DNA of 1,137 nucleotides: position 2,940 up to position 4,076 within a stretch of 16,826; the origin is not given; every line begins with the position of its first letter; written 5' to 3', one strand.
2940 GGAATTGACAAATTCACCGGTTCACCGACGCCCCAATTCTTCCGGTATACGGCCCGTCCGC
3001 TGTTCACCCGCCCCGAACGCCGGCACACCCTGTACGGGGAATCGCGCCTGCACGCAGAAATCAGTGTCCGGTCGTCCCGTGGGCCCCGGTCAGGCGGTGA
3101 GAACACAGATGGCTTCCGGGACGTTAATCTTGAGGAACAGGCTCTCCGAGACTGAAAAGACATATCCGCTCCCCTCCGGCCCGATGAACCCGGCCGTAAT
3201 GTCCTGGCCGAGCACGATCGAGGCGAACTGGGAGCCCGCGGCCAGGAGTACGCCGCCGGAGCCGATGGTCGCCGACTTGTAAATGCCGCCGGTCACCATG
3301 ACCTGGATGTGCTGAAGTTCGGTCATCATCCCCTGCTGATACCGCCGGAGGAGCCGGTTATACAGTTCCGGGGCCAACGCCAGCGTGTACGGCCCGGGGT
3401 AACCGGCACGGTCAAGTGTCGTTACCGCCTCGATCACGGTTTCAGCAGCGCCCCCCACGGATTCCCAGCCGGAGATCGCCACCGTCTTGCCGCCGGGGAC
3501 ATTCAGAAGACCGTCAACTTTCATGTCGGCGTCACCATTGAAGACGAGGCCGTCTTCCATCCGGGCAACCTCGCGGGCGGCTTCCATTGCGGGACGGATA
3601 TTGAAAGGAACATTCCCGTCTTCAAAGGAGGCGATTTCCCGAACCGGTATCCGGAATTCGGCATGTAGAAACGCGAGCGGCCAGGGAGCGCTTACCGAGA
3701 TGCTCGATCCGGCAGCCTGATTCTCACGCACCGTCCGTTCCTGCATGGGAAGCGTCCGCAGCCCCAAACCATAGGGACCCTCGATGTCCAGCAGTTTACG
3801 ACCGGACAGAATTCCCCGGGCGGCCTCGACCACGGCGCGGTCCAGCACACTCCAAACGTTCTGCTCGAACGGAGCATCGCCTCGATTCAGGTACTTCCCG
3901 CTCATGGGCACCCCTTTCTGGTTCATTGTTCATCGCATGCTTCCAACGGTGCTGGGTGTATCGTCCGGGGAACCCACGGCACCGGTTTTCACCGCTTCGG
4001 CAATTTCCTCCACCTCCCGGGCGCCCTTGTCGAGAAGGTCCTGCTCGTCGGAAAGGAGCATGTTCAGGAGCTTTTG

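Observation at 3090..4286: Complete Family-1 encapsulin iron-storage nanocompartment operon (EncFtn cargo plus shell protein)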

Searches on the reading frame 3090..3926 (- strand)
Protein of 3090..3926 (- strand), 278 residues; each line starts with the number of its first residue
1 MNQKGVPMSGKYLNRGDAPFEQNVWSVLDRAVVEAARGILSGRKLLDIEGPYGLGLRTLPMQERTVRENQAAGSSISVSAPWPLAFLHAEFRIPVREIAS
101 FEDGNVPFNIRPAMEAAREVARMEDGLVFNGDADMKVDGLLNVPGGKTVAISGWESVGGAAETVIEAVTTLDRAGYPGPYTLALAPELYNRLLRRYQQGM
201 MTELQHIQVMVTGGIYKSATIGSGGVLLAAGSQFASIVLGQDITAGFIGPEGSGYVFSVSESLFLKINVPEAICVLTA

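Call 3: search_protein_families(library=pfam, proteins=[window:3090-3926:-], max_evalue=0.01)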
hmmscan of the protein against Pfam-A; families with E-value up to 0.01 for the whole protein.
window:3090-3926:- (278 aa): 2 families
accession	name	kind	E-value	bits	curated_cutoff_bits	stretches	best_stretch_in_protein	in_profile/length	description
PF04454.18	Linocin_M18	-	8.9e-66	222.1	24.3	1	11-263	2-252/253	Encapsulating protein for peroxidase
PF09950.15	Major_capside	-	0.00023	21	26.8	1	86-206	29-162/251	Major capsid protein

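Call 4: search_protein_families(library=ncbifam, proteins=[window:3090-3926:-], max_evalue=0.01)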
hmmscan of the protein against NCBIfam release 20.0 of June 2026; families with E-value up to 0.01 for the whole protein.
window:3090-3926:- (278 aa): 2 families
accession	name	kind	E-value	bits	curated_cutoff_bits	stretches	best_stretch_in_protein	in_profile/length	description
NF041155.2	encap_f1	equivalog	9.9e-65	218.5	100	1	13-276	1-261/261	family 1 encapsulin nanocompartment shell protein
NF041188.2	encap_f3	equivalog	0.0028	16.8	180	1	124-212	124-204/266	family 3 encapsulin nanocompartment shell protein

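Call 7: search_solved_structures(query=window:3090-3926:-, show_alignments=2)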
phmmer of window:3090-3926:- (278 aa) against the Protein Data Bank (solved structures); distinct sequences matched with E-value up to 0.001: 37.
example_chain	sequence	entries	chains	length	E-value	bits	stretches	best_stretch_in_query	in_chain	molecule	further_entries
9i8e_C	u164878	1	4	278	3.1e-47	164.3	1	12-276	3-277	Encapsulin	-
9i8f_C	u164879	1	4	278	5.7e-47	163.4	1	12-276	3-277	Encapsulin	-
7s4q_A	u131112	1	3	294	4.1e-42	147.5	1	12-276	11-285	EncA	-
7s20_A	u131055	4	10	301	4.4e-42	147.4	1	12-276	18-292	EncA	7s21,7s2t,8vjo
4pt2_P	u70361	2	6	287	4.7e-42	147.3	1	12-276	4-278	Encapsulin protein | Type 1 encapsulin shell protein EncA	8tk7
8v4n_A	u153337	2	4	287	4.7e-42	147.3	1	12-276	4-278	Type 1 encapsulin shell protein EncA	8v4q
6nj8_A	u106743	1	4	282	2.4e-39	138.4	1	17-276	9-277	Encapsulating protein for a DyP-type peroxidase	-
7mh2_A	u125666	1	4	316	1.6e-38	135.7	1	82-276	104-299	T4GALA Engineered Protein Nanocage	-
9b9i_A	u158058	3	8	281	2.3e-38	135.2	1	12-276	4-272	Type 1 encapsulin shell protein EncA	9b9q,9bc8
8rvj_A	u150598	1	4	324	3e-38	134.8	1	82-276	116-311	Type 1 encapsulin shell protein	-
9fy6_A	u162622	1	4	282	1.5e-37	132.5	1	16-276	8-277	Bacteriocin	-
9zvv_A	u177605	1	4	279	6e-33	117.4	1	16-276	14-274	Type 1 encapsulin shell protein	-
9zw3_A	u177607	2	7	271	8.7e-32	113.6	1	17-276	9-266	Type 1 encapsulin shell protein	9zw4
7odw_A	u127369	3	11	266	4.3e-24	88.4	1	13-272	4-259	Linocin_M18 bacteriocin protein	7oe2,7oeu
7lil_A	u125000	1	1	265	4.7e-22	81.7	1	11-276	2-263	Maritimacin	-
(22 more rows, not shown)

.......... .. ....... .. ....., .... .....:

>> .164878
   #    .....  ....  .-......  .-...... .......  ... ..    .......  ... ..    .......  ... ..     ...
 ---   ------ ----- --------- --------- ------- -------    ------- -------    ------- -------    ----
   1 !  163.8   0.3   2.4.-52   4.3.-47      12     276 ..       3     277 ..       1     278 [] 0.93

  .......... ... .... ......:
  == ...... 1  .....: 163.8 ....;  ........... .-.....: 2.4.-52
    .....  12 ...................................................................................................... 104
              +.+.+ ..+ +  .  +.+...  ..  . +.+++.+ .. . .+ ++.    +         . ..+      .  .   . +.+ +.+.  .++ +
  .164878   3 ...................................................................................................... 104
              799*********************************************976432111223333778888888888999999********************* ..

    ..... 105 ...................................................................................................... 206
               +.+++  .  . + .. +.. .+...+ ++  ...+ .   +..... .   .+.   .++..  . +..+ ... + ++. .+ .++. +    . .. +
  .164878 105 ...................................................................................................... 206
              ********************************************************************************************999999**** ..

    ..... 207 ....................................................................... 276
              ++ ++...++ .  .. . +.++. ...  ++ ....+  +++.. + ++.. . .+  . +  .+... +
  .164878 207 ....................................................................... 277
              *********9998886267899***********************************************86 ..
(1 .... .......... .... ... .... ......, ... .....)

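Call 9: find_encoding_contigs(protein=window:3090-3926:-, flank=10000, max_places=6)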
Protein window:3090-3926:- (278 aa): no gene with exactly this product is on record in the collection.

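Call 10: find_homologous_proteins(query=window:3090-3926:-)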
Query window:3090-3926:- (278 aa): 378 proteins with E <= 0.001 among 8000 candidates; the best 120 are listed.
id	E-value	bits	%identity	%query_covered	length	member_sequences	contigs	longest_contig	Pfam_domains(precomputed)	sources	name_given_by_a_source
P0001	1.1e-178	610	100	100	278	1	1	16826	PF09950.16,PF04454.19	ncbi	-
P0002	1.9e-131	455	76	97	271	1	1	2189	PF04454.19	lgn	-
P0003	2.1e-123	429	70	97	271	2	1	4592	PF09950.16,PF04454.19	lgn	-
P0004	7.2e-114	398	66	97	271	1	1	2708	PF04454.19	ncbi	-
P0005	3.3e-88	313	67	74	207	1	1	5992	PF09950.16,PF04454.19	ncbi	ncbi:MAG: family 1 encapsulin nanocompartment shell protein, partial [Candidatus Latescibacterota ba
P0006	2.1e-82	294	53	97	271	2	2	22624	PF09950.16,PF04454.19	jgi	-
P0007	4.7e-82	293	49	97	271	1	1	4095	PF04454.19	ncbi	-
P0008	8.2e-82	292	52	97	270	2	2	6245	PF09950.16,PF04454.19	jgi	jgi:uncharacterized linocin/CFP29 family protein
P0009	8.4e-82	292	50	97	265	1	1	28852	PF04454.19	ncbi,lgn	-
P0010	2.1e-81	291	52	97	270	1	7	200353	PF09950.16,PF04454.19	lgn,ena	-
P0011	2.3e-81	291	50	97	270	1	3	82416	PF09950.16,PF04454.19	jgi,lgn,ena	-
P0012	5.2e-81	290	53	97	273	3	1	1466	PF09950.16,PF04454.19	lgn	-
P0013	9.1e-81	289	52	97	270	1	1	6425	PF04454.19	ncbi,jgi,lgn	-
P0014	1.1e-80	289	49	97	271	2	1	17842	PF04454.19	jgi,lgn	jgi:uncharacterized linocin/CFP29 family protein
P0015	2.3e-80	288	51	97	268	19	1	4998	PF04454.19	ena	-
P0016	9.6e-80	286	50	99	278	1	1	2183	PF09950.16,PF04454.19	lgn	-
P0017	1.1e-79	285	48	97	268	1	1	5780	PF04454.19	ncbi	-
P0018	1.2e-79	285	49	97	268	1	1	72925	PF04454.19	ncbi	-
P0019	1.3e-79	285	51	97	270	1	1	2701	PF04454.19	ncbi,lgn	ncbi:MAG: family 1 encapsulin nanocompartment shell protein [Planctomycetota bacterium]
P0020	1.7e-79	285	48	97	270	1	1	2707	PF09950.16,PF04454.19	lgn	-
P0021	1.9e-79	285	50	97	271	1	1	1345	PF09950.16,PF04454.19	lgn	-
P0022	2.0e-79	285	52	97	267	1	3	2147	PF04454.19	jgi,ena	-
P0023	2.2e-79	284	50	97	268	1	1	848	PF04454.19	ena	-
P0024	2.4e-79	284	51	97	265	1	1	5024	PF04454.19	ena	-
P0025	2.7e-79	284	49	97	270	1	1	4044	PF04454.19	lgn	-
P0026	3.7e-79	284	48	97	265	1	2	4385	PF09950.16,PF04454.19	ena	-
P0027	4.6e-79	283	50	97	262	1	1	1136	PF04454.19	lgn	-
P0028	5.0e-79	283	51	97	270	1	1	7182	PF04454.19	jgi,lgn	jgi:uncharacterized linocin/CFP29 family protein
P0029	5.8e-79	283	51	97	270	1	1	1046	PF09950.16,PF04454.19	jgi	jgi:uncharacterized linocin/CFP29 family protein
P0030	6.2e-79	283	52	97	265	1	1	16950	PF04454.19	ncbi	-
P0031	1.0e-78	282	49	97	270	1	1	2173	PF09950.16,PF04454.19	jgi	jgi:uncharacterized linocin/CFP29 family protein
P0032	1.3e-78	282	49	97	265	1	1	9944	PF04454.19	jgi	jgi:uncharacterized linocin/CFP29 family protein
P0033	1.7e-78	282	52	97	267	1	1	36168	PF04454.19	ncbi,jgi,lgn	-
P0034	2.2e-78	281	49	97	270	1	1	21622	PF04454.19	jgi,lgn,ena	-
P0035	2.3e-78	281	49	97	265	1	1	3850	PF04454.19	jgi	jgi:uncharacterized linocin/CFP29 family protein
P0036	2.7e-78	281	48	97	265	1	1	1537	PF04454.19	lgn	-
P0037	4.0e-78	280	49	97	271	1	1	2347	PF09950.16,PF04454.19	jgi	jgi:uncharacterized linocin/CFP29 family protein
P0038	4.0e-78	280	49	97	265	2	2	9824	PF09950.16,PF04454.19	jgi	jgi:uncharacterized linocin/CFP29 family protein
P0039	5.1e-78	280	49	97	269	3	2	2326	PF09950.16,PF04454.19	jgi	jgi:uncharacterized linocin/CFP29 family protein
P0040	7.8e-78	279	52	97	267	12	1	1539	PF04454.19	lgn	-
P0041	8.0e-78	279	51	97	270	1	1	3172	PF04454.19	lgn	-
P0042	8.6e-78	279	51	97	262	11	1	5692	PF04454.19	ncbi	-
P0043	1.1e-77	279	48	97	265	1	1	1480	PF09950.16,PF04454.19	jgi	jgi:uncharacterized linocin/CFP29 family protein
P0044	1.4e-77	279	48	97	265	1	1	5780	PF09950.16,PF04454.19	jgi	jgi:uncharacterized linocin/CFP29 family protein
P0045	1.4e-77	279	51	97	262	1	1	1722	PF04454.19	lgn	-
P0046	1.4e-77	279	47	97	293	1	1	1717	PF04454.19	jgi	jgi:uncharacterized linocin/CFP29 family protein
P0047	1.5e-77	278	48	97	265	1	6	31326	PF04454.19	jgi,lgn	jgi:uncharacterized linocin/CFP29 family protein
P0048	1.6e-77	278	48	97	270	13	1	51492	PF09950.16,PF04454.19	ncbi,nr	ncbi:MAG: family 1 encapsulin nanocompartment shell protein [bacterium]|nr:family 1 encapsulin nanoc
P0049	2.5e-77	278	50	97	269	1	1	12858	PF04454.19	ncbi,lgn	-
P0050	5.7e-77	277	51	97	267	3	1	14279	PF09950.16,PF04454.19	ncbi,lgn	ncbi:MAG: family 1 encapsulin nanocompartment shell protein [Phycisphaerales bacterium]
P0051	6.8e-77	276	49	97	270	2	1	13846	PF09950.16,PF04454.19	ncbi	ncbi:MAG: family 1 encapsulin nanocompartment shell protein [Anaerolineae bacterium]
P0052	6.9e-77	276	49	97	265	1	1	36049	PF04454.19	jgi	-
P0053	1.1e-76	276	48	97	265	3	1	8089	PF04454.19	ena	-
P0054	1.3e-76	275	50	97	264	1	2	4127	PF04454.19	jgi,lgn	jgi:uncharacterized linocin/CFP29 family protein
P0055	1.4e-76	275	48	97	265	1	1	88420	PF09950.16,PF04454.19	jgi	jgi:uncharacterized linocin/CFP29 family protein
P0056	2.5e-76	274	48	97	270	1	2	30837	PF04454.19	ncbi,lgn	-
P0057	3.5e-76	274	48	97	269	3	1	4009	PF09950.16,PF04454.19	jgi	-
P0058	3.9e-76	274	47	97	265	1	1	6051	PF09950.16,PF04454.19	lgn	-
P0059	4.3e-76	274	48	97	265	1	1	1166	PF09950.16,PF04454.19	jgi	jgi:uncharacterized linocin/CFP29 family protein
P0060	4.8e-76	274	48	97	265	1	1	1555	PF09950.16,PF04454.19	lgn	-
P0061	5.3e-76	273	48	97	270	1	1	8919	PF04454.19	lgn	-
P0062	5.4e-76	273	48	97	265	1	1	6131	PF09950.16,PF04454.19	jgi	-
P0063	5.5e-76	273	51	97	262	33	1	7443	PF04454.19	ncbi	-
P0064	6.6e-76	273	51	97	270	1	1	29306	PF09950.16,PF04454.19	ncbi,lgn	-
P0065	7.1e-76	273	48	97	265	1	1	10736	PF09950.16,PF04454.19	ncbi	-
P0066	7.4e-76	273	51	97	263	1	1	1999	PF04454.19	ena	-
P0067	8.9e-76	273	51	97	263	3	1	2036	PF04454.19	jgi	jgi:uncharacterized linocin/CFP29 family protein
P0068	9.4e-76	273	49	96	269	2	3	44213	PF09950.16,PF04454.19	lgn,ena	-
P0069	9.9e-76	273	48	97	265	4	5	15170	PF04454.19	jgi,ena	-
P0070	1.0e-75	272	48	97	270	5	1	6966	PF04454.19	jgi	jgi:uncharacterized linocin/CFP29 family protein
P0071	1.2e-75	272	48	97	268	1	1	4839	PF09950.16,PF04454.19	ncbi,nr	ncbi:MAG: bacteriocin family protein [Candidatus Coatesbacteria bacterium]|nr:bacteriocin family pro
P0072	1.3e-75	272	49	97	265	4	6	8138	PF09950.16,PF04454.19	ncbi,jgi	ncbi:MAG: family 1 encapsulin nanocompartment shell protein [Anaerolineae bacterium]|jgi:uncharacter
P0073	1.7e-75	272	50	97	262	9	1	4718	PF04454.19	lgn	-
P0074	2.0e-75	272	47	97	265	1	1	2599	PF09950.16,PF04454.19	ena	-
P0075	2.2e-75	271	47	97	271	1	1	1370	PF09950.16,PF04454.19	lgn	-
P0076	2.2e-75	271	48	97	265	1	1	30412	PF09950.16,PF04454.19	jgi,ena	-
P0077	2.4e-75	271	48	97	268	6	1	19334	PF09950.16,PF04454.19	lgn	-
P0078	2.6e-75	271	50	97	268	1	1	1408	PF09950.16,PF04454.19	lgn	-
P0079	2.8e-75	271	50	97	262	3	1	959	PF04454.19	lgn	-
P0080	3.0e-75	271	47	97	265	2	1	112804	PF09950.16,PF04454.19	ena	-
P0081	3.2e-75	271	48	97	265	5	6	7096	PF09950.16,PF04454.19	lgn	-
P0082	3.5e-75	271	48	97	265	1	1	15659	PF04454.19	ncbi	-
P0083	3.5e-75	271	51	97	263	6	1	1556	PF04454.19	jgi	jgi:uncharacterized linocin/CFP29 family protein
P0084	3.6e-75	271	50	97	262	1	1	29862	PF04454.19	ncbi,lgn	-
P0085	3.7e-75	271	47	97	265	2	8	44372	PF09950.16,PF04454.19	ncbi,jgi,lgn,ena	-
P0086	5.5e-75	270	48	97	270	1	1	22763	PF09950.16,PF04454.19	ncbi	-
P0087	5.6e-75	270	51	97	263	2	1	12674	PF04454.19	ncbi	-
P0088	7.1e-75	270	48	97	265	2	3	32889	PF09950.16,PF04454.19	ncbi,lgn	ncbi:MAG: family 1 encapsulin nanocompartment shell protein [Anaerolineae bacterium]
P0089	7.5e-75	270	51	97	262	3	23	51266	PF04454.19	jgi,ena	jgi:uncharacterized linocin/CFP29 family protein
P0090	8.1e-75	270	49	97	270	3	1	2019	PF04454.19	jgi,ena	-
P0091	9.9e-75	269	51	97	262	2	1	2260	PF04454.19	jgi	jgi:uncharacterized linocin/CFP29 family protein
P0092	1.2e-74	269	48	96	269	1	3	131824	PF04454.19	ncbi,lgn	-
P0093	1.2e-74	269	48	97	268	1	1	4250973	PF04454.19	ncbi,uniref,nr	ncbi:Maritimacin [Anaerohalosphaera lusitana]|uniref:Maritimacin n=1 Tax=Anaerohalosphaera lusitana 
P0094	1.3e-74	269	51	97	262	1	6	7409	PF04454.19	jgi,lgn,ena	-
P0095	1.5e-74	269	49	97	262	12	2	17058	PF04454.19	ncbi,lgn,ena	-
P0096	2.0e-74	268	47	97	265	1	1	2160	PF04454.19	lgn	-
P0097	2.2e-74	268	48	97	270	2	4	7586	PF04454.19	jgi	jgi:uncharacterized linocin/CFP29 family protein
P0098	2.4e-74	268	48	97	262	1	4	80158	PF04454.19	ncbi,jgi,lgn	ncbi:MAG: family 1 encapsulin nanocompartment shell protein [Anaerolineae bacterium]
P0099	2.5e-74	268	48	97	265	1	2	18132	PF04454.19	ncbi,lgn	-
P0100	2.5e-74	268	47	97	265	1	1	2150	PF09950.16,PF04454.19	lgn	-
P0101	2.7e-74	268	48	97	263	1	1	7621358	PF04454.19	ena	-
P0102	2.7e-74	268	48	97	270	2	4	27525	PF04454.19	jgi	jgi:uncharacterized linocin/CFP29 family protein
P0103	2.8e-74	268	48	97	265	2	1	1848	PF09950.16,PF04454.19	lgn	-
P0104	3.3e-74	268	59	78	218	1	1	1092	PF09950.16,PF04454.19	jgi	jgi:uncharacterized linocin/CFP29 family protein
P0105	3.8e-74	267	50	97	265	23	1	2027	PF04454.19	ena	-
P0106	4.1e-74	267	50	97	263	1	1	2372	PF04454.19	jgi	jgi:uncharacterized linocin/CFP29 family protein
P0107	4.5e-74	267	48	97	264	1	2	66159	PF04454.19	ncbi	-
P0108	4.6e-74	267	48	97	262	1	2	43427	PF04454.19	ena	-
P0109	4.7e-74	267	51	97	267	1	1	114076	PF09950.16,PF04454.19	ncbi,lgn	ncbi:MAG: family 1 encapsulin nanocompartment shell protein [Planctomycetota bacterium]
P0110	4.9e-74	267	48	97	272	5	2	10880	PF04454.19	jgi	-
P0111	4.9e-74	267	48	97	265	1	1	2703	PF09950.16,PF04454.19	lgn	-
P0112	5.8e-74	267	46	97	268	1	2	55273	PF09950.16,PF04454.19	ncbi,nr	ncbi:DUF2184 domain-containing protein [Candidatus Bathyarchaeota archaeon]|nr:bacteriocin family pr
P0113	7.4e-74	266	46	97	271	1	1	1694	PF04454.19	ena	-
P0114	8.4e-74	266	51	97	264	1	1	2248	PF04454.19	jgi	jgi:uncharacterized linocin/CFP29 family protein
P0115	1.3e-73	266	48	97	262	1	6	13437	PF04454.19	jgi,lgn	jgi:uncharacterized linocin/CFP29 family protein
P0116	1.4e-73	266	51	97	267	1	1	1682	PF04454.19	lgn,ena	-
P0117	1.4e-73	266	46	97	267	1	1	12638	PF09950.16,PF04454.19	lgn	-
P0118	1.4e-73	265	48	97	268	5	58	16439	PF09950.16,PF04454.19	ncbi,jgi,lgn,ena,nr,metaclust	ncbi:MAG: bacteriocin family protein [Armatimonadetes bacterium]|jgi:uncharacterized linocin/CFP29 f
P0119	1.5e-73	265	51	97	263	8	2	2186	PF04454.19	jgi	jgi:uncharacterized linocin/CFP29 family protein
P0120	1.6e-73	265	49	97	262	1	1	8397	PF04454.19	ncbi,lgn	-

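Call 12: find_encoding_contigs(protein=P0003, flank=10000, max_places=3)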
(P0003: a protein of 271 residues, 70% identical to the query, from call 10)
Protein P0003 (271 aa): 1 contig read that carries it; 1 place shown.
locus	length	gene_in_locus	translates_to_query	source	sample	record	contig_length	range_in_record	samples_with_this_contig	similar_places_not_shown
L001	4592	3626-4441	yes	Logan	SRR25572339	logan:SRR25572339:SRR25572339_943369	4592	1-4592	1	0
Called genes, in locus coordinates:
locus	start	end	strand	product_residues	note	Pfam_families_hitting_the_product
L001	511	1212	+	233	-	PF01047:MarR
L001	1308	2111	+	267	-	PF05239:PRC (weak)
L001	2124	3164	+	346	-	PF00044:Gp_dh_N, PF02800:Gp_dh_C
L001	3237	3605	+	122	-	PF02915:Rubrerythrin (weak)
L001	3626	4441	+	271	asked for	PF04454:Linocin_M18, PF09950:Major_capside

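Call 13: find_encoding_contigs(protein=P0005, flank=10000, max_places=3)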
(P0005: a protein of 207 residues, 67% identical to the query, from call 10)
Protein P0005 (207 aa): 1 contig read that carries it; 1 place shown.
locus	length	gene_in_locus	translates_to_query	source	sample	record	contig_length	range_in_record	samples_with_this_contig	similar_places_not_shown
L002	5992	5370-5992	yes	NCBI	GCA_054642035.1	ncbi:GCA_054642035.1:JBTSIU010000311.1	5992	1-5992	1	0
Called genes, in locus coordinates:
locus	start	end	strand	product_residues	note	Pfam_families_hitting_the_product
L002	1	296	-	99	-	?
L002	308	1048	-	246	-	-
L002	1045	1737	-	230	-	PF00005:ABC_tran, PF13304:AAA_21 (faint)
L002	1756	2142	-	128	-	PF00392:GntR, PF02082:Rrf2 (weak)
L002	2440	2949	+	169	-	PF01047:MarR, PF12802:MarR_2 (weak)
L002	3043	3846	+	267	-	PF05239:PRC (weak)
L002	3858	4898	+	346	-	PF00044:Gp_dh_N, PF02800:Gp_dh_C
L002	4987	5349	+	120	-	PF02915:Rubrerythrin (weak)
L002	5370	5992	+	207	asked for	PF04454:Linocin_M18, PF09950:Major_capside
